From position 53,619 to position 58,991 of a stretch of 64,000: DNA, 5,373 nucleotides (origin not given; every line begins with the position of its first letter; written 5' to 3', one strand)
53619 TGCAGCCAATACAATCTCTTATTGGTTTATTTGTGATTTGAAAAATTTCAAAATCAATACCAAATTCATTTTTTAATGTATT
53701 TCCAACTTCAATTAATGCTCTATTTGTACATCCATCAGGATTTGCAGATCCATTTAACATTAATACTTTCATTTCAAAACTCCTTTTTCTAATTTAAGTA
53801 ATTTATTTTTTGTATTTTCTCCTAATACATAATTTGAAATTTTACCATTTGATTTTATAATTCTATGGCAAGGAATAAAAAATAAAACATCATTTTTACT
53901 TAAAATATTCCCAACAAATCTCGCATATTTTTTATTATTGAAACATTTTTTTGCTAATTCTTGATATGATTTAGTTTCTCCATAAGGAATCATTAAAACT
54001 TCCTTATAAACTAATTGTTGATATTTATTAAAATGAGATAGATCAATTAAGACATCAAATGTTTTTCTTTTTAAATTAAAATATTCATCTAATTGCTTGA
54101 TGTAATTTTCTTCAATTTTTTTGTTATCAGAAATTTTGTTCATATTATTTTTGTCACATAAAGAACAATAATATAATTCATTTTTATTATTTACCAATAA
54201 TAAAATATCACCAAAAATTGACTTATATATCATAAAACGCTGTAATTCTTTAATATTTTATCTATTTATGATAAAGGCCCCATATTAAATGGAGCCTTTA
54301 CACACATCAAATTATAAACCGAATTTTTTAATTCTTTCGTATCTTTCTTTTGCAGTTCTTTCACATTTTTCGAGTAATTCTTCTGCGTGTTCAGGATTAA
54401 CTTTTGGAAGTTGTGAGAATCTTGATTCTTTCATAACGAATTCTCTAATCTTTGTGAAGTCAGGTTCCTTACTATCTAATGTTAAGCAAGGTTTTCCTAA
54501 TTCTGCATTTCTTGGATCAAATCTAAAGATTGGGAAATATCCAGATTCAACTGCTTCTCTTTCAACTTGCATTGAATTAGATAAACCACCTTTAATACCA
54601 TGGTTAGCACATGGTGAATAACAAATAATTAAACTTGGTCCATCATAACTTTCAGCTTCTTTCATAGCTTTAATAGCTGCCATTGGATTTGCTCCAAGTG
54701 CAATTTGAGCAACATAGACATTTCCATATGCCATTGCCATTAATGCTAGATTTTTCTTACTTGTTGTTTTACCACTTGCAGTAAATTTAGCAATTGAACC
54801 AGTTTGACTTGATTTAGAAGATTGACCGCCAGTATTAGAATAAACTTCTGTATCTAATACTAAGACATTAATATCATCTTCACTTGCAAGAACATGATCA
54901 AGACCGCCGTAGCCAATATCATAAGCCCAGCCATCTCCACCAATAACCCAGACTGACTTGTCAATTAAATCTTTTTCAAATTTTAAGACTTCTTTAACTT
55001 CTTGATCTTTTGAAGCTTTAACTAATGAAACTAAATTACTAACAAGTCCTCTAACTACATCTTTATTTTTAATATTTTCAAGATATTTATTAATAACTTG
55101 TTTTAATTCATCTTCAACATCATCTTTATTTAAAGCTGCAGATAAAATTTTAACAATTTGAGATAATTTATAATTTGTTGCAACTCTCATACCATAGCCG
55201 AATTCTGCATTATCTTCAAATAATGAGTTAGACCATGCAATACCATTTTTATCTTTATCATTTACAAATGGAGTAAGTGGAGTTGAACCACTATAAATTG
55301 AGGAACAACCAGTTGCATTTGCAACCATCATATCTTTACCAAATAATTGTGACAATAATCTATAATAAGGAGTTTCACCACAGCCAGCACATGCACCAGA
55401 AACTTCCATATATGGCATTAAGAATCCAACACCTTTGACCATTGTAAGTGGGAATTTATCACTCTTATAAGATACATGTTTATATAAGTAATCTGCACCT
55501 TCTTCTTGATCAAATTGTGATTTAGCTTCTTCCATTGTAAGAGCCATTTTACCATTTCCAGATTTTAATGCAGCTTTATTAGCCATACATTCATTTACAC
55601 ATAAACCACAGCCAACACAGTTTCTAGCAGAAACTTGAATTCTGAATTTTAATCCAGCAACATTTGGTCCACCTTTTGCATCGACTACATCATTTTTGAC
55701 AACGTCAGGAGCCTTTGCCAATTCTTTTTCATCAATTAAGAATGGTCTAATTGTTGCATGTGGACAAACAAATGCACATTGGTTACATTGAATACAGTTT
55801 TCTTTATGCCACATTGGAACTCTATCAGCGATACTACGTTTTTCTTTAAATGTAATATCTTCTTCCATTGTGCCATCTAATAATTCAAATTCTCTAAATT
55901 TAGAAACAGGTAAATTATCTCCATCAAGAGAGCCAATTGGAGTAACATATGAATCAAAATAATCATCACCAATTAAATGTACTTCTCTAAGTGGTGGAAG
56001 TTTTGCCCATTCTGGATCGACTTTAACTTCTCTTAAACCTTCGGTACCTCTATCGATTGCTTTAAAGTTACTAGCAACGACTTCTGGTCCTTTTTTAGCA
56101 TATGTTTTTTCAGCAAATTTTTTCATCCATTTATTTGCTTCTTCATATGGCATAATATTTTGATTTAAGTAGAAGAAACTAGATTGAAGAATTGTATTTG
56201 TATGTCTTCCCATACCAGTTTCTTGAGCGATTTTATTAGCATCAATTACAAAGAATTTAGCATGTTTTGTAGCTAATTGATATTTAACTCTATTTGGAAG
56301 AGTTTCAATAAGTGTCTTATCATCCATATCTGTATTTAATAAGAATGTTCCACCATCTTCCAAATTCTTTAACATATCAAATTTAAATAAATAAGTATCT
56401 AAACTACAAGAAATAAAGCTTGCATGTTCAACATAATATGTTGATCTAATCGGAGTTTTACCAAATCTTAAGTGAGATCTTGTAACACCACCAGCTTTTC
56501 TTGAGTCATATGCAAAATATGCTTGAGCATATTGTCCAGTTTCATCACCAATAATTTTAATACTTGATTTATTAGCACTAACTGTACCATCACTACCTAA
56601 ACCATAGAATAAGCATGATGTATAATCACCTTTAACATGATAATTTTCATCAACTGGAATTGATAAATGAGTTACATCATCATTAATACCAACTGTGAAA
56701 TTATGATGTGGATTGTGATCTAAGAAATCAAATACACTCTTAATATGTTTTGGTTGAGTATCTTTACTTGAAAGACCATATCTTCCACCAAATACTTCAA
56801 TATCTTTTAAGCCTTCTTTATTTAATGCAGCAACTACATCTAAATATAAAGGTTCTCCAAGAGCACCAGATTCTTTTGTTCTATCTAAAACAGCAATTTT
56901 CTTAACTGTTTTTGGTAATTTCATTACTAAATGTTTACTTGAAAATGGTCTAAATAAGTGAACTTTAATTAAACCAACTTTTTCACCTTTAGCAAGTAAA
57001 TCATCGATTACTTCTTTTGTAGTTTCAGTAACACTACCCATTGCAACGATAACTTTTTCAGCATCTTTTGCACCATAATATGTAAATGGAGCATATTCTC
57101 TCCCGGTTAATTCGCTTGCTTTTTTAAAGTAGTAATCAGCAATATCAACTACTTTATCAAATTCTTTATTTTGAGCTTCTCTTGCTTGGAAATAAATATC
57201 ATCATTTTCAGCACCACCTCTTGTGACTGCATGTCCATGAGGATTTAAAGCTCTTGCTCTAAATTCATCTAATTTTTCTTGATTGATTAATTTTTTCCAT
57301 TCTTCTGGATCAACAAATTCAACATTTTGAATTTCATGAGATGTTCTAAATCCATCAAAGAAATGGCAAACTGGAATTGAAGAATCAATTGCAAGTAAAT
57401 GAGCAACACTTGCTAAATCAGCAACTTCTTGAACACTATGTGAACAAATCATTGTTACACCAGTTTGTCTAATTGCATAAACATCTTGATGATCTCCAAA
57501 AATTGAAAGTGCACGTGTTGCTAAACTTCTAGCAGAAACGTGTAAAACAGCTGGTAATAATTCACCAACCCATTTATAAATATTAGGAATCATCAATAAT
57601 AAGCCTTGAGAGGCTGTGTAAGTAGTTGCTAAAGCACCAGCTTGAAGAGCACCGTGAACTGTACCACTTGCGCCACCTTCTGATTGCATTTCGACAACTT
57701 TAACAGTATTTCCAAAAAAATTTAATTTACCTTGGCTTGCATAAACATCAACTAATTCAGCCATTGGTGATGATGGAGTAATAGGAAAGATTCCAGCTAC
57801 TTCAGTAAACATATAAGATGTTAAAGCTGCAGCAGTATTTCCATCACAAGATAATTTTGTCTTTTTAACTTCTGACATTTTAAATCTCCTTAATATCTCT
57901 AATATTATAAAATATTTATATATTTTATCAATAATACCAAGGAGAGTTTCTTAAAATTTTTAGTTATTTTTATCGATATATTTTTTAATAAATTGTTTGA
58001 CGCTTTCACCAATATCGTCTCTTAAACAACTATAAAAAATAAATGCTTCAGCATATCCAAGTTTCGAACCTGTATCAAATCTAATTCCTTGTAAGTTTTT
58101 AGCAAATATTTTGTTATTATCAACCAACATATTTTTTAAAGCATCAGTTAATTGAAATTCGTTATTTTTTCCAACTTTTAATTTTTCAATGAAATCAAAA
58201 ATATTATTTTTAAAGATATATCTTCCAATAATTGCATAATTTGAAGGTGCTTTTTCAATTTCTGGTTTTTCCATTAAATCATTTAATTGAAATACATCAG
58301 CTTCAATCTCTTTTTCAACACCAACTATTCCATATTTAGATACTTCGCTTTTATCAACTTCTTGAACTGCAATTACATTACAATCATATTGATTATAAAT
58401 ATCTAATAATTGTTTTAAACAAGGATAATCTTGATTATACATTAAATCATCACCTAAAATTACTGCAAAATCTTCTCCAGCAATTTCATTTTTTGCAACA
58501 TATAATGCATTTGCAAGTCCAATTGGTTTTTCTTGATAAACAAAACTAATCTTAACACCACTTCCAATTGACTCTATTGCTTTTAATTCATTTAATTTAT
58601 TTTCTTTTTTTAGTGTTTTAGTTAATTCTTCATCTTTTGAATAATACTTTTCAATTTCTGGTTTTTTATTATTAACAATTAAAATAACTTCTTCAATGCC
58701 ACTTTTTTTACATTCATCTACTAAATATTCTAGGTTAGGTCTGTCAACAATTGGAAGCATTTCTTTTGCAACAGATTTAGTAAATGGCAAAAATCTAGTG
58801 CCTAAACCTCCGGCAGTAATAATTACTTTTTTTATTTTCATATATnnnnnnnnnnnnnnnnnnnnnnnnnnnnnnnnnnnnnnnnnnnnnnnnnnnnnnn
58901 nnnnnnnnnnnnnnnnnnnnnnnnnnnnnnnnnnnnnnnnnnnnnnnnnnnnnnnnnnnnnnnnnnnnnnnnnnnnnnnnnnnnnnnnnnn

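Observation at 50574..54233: Five-gene translationally coupled operon ogt-isf-nudix-glf-RimK-like ATP-grasp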

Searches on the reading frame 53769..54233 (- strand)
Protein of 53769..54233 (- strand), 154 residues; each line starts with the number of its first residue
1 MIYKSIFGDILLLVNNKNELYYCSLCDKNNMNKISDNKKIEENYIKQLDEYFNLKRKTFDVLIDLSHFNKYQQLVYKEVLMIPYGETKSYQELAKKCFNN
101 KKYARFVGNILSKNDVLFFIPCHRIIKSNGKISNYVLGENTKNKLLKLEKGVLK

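Call 3: search_protein_families(library=pfam, proteins=[window:53769-54233:-], max_evalue=0.01)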
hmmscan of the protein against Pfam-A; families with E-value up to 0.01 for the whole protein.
window:53769-54233:- (154 aa): 4 families
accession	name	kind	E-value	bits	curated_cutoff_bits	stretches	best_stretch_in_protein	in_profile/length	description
PF01035.26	DNA_binding_1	-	9.6e-24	83.5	27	1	71-150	2-80/81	6-O-methylguanine DNA methyltransferase, DNA binding domain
PF02870.21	Methyltransf_1N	-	1.6e-05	25.8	21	1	2-64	5-70/71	6-O-methylguanine DNA methyltransferase, ribonuclease-like domain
PF14551.11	MCM_N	-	0.0053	17.6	24.9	1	37-101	14-76/95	MCM N-terminal domain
PF06044.18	DpnI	-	0.0057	16.8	26.7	1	21-58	32-69/183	Dam-replacing family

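Call 4: search_protein_families(library=ncbifam, proteins=[window:53769-54233:-], max_evalue=0.01)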
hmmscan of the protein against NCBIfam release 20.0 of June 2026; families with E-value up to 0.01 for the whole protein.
window:53769-54233:- (154 aa): 5 families
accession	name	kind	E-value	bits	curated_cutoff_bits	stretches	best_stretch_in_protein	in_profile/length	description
TIGR00589.1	ogt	superfamily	6.5e-23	80.6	46.4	1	70-149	2-80/80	methylated-DNA--[protein]-cysteine S-methyltransferase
NF011964.0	PRK15435.1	equivalog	2.8e-15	56.2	345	1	42-150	240-349/354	bifunctional DNA-binding transcriptional regulator/O6-methylguanine-DNA methyltransferase Ada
NF007626.0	PRK10286.1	equivalog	1.4e-11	44.8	192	1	45-150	63-167/171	methylated-DNA--[protein]-cysteine S-methyltransferase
NF041132.1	DNA_protcyst_Mta_Thcoc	equivalog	8.5e-07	29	250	1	63-149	85-168/169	methylated-DNA--protein-cysteine methyltransferase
NF003022.0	PRK03887.1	equivalog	1.1e-06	28.6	164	1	63-149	85-168/175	methylated-DNA--protein-cysteine methyltransferase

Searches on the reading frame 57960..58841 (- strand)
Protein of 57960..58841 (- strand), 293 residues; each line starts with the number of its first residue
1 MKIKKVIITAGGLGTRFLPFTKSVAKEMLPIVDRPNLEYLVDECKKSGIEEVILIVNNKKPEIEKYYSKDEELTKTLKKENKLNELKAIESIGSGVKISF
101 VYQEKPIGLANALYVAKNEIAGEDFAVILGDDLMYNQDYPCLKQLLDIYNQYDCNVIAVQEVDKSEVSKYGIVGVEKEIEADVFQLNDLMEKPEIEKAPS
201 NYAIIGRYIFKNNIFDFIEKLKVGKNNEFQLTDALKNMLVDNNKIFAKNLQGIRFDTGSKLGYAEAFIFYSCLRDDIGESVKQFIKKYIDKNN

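Call 25: search_protein_families(library=pfam, proteins=[window:57960-58841:-], max_evalue=0.00001)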
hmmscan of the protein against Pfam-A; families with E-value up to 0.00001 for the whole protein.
window:57960-58841:- (293 aa): 2 families
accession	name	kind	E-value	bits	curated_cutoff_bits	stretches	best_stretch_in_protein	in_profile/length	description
PF00483.29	NTP_transferase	-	8.1e-38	130.8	21.2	1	5-268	1-240/245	Nucleotidyl transferase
PF12804.13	NTP_transf_3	-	1.1e-06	29.4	27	1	6-161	1-123/160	MobA-like NTP transferase domain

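Call 55: search_protein_families(library=ncbifam, proteins=[window:57960-58841:-], max_evalue=0.00001)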
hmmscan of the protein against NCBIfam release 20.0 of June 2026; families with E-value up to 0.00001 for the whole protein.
window:57960-58841:- (293 aa): 24 families
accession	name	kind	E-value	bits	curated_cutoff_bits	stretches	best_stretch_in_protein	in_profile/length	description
TIGR01099.1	galU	equivalog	3.3e-88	295.6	326.8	1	3-266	1-261/261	UTP--glucose-1-phosphate uridylyltransferase GalU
NF009928.0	PRK13389.1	equivalog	5.3e-55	186.7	548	1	2-291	7-300/302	UTP--glucose-1-phosphate uridylyltransferase GalU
NF007516.0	PRK10122.1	equivalog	2.3e-44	151.7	534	1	4-289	4-295/297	UTP--glucose-1-phosphate uridylyltransferase GalF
TIGR01208.1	rmlA_long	equivalog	8.3e-39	133.5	320.25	1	5-266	1-230/353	glucose-1-phosphate thymidylyltransferase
TIGR01105.1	galF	equivalog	5e-37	127.7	659.2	1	4-288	4-294/297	GalU regulator GalF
TIGR03992.1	Arch_glmU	subfamily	3.8e-36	124.8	292.1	1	5-258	2-215/393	bifunctional sugar-1-phosphate nucleotidylyltransferase/acetyltransferase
TIGR01207.1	rmlA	equivalog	2.9e-27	95.5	360.65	1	5-272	1-238/286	glucose-1-phosphate thymidylyltransferase RfbA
NF041313.1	UDPGP_AglF_Halo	equivalog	4.8e-27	94.9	400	1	6-259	3-223/234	UTP--glucose-1-phosphate uridylyltransferase AglF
NF012024.0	PRK15480.1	equivalog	1.6e-25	89.8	588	2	95-276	75-246/292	glucose-1-phosphate thymidylyltransferase RfbA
NF041173.1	Sug_nt_acttase_Thmprot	equivalog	7.7e-22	77.8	600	1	5-258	2-215/405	bifunctional sugar-1-phosphate nucleotidylyltransferase/acetyltransferase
NF052502.1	man1P_GTase_Rv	exception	2.2e-15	56.4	440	1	6-75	3-72/352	mannose-1-phosphate guanylyltransferase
NF003670.0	PRK05293.1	equivalog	3.1e-15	56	470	1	7-266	8-254/382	glucose-1-phosphate adenylyltransferase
TIGR02091.1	glgC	equivalog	8.1e-14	51.5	424.9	1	6-239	3-225/364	glucose-1-phosphate adenylyltransferase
NF001947.0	PRK00725.1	subfamily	4.7e-11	42.1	470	1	6-249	19-255/426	glucose-1-phosphate adenylyltransferase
NF049965.1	GlMnHpPGnyltfHddC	equivalog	6.6e-11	42.3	300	1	5-72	2-68/221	D-glycero-D-manno-heptose 1-phosphate guanosyltransferase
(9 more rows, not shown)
